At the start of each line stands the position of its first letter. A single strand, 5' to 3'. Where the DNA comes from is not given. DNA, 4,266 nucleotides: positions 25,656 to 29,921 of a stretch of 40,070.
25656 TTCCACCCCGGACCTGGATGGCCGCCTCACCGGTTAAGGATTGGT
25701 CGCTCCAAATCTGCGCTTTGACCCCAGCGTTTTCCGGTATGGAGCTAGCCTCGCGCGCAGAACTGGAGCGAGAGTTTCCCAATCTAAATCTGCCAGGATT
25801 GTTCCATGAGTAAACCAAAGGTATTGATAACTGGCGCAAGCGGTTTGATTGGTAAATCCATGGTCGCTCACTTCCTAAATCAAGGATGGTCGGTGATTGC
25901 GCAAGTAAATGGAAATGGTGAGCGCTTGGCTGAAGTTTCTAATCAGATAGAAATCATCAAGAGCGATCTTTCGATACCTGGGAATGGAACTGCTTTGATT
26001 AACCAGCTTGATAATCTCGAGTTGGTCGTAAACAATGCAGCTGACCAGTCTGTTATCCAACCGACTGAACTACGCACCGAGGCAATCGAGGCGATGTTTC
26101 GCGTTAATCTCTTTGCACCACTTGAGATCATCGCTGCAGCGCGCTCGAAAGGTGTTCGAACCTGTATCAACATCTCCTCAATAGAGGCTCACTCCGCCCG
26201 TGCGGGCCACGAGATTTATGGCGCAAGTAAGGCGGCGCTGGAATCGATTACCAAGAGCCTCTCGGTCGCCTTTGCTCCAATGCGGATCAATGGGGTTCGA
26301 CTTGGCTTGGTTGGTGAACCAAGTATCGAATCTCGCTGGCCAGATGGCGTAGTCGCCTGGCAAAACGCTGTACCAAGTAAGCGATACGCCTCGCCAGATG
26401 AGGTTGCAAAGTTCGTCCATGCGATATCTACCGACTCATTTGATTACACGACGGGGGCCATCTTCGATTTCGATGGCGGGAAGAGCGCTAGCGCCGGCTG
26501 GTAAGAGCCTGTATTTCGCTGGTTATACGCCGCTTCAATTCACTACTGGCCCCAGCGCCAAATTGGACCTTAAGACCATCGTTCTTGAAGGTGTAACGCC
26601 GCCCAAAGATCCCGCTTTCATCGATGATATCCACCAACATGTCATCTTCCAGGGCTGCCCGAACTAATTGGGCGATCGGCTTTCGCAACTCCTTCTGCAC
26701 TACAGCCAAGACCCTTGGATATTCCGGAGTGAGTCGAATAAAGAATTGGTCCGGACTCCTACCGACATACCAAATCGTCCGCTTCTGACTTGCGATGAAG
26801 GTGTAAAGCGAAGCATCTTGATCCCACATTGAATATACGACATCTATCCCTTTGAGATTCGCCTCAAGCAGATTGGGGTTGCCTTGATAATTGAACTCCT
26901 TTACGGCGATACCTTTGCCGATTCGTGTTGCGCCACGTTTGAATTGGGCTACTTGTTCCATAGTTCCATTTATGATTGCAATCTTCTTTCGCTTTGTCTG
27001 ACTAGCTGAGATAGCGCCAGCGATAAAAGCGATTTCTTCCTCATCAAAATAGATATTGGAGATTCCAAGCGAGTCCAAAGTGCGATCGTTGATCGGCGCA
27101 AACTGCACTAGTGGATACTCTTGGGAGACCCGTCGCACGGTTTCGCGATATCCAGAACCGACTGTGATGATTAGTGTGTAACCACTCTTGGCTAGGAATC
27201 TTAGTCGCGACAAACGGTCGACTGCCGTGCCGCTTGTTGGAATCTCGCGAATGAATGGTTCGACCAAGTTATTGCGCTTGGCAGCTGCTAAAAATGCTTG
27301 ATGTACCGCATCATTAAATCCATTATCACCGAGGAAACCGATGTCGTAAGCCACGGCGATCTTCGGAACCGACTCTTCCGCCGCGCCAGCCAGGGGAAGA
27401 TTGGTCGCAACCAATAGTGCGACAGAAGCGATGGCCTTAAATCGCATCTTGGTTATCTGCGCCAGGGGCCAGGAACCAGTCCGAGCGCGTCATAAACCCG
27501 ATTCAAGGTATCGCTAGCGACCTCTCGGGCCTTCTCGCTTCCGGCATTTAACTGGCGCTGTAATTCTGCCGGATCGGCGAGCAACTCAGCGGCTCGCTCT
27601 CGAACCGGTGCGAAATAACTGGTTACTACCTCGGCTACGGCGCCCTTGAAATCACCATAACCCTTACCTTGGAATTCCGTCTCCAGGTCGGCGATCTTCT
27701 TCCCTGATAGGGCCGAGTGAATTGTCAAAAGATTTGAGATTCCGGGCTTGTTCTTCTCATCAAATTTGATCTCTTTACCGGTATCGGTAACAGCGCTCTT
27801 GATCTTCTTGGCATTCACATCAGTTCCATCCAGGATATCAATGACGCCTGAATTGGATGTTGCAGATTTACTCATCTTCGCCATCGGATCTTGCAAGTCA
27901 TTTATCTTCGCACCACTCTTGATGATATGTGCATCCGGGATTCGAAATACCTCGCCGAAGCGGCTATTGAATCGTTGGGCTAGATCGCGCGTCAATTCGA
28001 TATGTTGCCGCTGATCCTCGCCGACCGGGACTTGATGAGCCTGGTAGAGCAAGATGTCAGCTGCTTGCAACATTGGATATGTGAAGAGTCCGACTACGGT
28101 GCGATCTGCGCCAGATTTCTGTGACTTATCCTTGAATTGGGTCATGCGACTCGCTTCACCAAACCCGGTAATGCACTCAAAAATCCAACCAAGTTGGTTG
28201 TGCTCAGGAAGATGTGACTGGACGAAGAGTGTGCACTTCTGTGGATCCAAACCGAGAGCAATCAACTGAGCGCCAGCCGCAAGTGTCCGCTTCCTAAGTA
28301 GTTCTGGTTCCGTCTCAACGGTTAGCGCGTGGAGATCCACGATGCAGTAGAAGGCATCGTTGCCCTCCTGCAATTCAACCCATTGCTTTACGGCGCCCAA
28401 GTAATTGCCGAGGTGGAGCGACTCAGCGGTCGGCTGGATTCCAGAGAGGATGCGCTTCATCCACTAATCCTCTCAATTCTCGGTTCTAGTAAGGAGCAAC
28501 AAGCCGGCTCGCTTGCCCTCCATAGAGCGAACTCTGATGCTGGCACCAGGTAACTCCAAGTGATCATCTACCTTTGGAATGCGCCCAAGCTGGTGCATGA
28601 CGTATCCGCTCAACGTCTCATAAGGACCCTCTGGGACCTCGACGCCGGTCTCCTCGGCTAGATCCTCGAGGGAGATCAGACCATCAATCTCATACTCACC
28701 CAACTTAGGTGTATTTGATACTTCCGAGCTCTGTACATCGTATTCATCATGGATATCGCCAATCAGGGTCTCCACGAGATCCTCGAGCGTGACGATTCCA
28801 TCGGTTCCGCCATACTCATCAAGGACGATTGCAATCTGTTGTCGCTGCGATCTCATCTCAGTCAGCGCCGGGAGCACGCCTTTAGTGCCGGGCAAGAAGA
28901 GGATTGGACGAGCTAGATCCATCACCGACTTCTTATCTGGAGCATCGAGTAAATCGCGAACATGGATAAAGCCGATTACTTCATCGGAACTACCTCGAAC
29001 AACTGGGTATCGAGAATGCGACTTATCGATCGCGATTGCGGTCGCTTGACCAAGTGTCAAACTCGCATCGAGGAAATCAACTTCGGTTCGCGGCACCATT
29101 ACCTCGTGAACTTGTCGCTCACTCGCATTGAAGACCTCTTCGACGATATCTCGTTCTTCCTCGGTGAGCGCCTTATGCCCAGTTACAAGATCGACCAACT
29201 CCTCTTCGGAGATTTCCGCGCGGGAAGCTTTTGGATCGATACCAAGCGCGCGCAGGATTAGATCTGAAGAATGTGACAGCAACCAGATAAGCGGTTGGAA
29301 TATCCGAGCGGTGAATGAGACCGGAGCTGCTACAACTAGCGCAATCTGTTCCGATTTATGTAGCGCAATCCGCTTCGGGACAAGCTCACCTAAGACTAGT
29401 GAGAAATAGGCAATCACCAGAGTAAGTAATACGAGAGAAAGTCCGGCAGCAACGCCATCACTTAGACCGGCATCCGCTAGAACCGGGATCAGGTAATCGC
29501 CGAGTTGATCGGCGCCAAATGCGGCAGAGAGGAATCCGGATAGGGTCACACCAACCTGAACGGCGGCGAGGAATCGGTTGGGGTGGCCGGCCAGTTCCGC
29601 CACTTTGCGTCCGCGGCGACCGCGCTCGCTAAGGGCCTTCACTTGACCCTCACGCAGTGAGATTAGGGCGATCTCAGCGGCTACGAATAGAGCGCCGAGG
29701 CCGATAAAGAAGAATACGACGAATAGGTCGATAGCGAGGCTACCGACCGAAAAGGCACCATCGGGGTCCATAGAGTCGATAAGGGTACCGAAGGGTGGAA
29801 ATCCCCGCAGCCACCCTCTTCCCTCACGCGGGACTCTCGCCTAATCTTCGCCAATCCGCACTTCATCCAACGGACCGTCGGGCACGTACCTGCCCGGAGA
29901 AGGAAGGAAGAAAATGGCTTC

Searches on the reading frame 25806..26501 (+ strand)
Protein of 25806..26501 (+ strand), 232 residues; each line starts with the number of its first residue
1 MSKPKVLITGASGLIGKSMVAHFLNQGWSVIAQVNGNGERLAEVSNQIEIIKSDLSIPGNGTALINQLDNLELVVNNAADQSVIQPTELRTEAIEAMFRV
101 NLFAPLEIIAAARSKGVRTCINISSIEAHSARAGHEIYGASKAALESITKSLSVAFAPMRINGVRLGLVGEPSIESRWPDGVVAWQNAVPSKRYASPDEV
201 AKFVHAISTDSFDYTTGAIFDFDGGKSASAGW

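Call 9: search_protein_families(library=pfam, proteins=[window:25806-26501:+], max_evalue=0.00001)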
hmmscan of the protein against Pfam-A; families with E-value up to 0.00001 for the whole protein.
window:25806-26501:+ (232 aa): 6 families
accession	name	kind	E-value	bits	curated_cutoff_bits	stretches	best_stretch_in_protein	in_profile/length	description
PF13561.12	adh_short_C2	-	2.9e-24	86.4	27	1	15-225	8-234/236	Enoyl-(Acyl carrier protein) reductase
PF00106.31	adh_short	-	1.7e-22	80.3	26.6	1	6-170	3-183/195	short chain dehydrogenase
PF01370.27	Epimerase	-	3.7e-14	53.2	20.9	1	6-166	1-169/240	NAD dependent epimerase/dehydratase family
PF02719.21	Polysacc_synt_2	-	3.9e-08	33.3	20.2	1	6-167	1-169/293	Polysaccharide biosynthesis protein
PF13460.12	NAD_binding_10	-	8.7e-07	29.4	27.2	1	10-134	1-107/184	NAD(P)H-binding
PF05368.20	NmrA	-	1.1e-06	28.9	27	1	3-154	2-139/298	NmrA-like family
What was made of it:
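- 25391..26504 (+): Cupin_5 (DUF985, 140 aa) and a 232-aa SDR. Conserved tail of the phosphorylase-deaminase operon; role unknown. Call 9.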

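Call 23: search_protein_families(library=ncbifam, proteins=[window:25806-26501:+], max_evalue=0.000001)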
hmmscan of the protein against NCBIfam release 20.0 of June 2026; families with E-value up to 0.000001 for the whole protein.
window:25806-26501:+ (232 aa): 147 families (the best 25 are shown)
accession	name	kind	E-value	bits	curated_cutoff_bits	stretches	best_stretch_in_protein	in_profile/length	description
NF047420.2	EF_P_mod_YmfI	equivalog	2e-30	106.2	238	1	6-225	2-234/236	elongation factor P 5-aminopentanone reductase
NF005893.0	PRK07856.1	equivalog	1.4e-28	99.8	255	1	5-225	11-240/255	SDR family oxidoreductase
NF005559.1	PRK07231.1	subfamily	6.1e-26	91.4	215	1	5-226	6-247/249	glucose 1-dehydrogenase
NF006598.0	PRK09135.1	equivalog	1.2e-25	90.5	288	1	3-228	6-247/249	pteridine reductase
NF005118.0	PRK06550.1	equivalog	7.6e-24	84.9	270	1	4-227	6-234/236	3-oxoacyl-ACP reductase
NF009464.0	PRK12824.1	subfamily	1.2e-22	80.7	269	1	6-226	5-242/245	3-oxoacyl-ACP reductase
NF009466.0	PRK12826.1-2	subfamily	1.4e-22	80.4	222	1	3-228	3-246/248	3-oxoacyl-ACP reductase FabG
NF005067.0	PRK06484.1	equivalog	7.3e-22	77.6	713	1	6-228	12-513/524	short chain dehydrogenase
NF052558.1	MBtsdlDhBudC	equivalog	2.1e-21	76.7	270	1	6-231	6-246/250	meso-2,3-butanediol dehydrogenase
TIGR01830.1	3oxo_ACP_reduc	equivalog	7.8e-21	74.9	297.75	1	6-225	1-237/239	3-oxoacyl-[acyl-carrier-protein] reductase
TIGR01829.1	AcAcCoA_reduct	subfamily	5.6e-20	72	302.1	1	7-226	4-240/242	acetoacetyl-CoA reductase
NF004199.0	PRK05653.1-4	equivalog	1.1e-19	70.9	301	1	3-225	5-244/247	3-oxoacyl-ACP reductase FabG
NF005449.0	PRK07041.1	equivalog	4.1e-19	69.4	257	1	3-226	7-237/240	SDR family oxidoreductase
NF009384.0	PRK12743.1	equivalog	5.6e-19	68.3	264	1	5-226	8-247/258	SDR family oxidoreductase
NF005467.0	PRK07060.1-5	equivalog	8e-19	68.2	360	1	2-227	8-243/245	SDR family oxidoreductase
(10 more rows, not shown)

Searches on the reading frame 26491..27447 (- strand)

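Call 9: search_protein_families(library=pfam, proteins=[window:26491-27447:-], max_evalue=0.00001)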
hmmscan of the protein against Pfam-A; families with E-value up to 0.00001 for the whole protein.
window:26491-27447:- (319 aa): 1 family
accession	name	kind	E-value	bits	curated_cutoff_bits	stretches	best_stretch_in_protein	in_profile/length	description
PF02608.20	Bmp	-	7.5e-18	65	24.1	1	34-180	7-156/301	ABC transporter substrate-binding protein PnrA-like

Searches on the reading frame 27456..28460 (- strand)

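Call 9: search_protein_families(library=pfam, proteins=[window:27456-28460:-], max_evalue=0.00001)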
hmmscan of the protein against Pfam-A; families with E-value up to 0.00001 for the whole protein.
window:27456-28460:- (335 aa): 1 family
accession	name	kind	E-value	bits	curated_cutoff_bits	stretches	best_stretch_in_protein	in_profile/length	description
PF00579.31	tRNA-synt_1b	-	1.9e-75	254.4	21.1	1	3-283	7-291/292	tRNA synthetases class I (W and Y)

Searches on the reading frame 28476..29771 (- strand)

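Call 9: search_protein_families(library=pfam, proteins=[window:28476-29771:-], max_evalue=0.00001)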
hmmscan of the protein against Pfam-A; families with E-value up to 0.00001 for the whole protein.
window:28476-29771:- (432 aa): 3 families
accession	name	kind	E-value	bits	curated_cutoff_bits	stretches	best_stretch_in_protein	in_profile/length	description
PF01595.25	CNNM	-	2e-41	142.1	28.4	1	18-201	2-173/181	Cyclin M transmembrane N-terminal domain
PF03471.22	CorC_HlyC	-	5.4e-19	68.4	27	1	358-428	6-78/81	Transporter associated domain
PF00571.33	CBS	-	2.5e-12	47.3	24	1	226-277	4-54/57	CBS domain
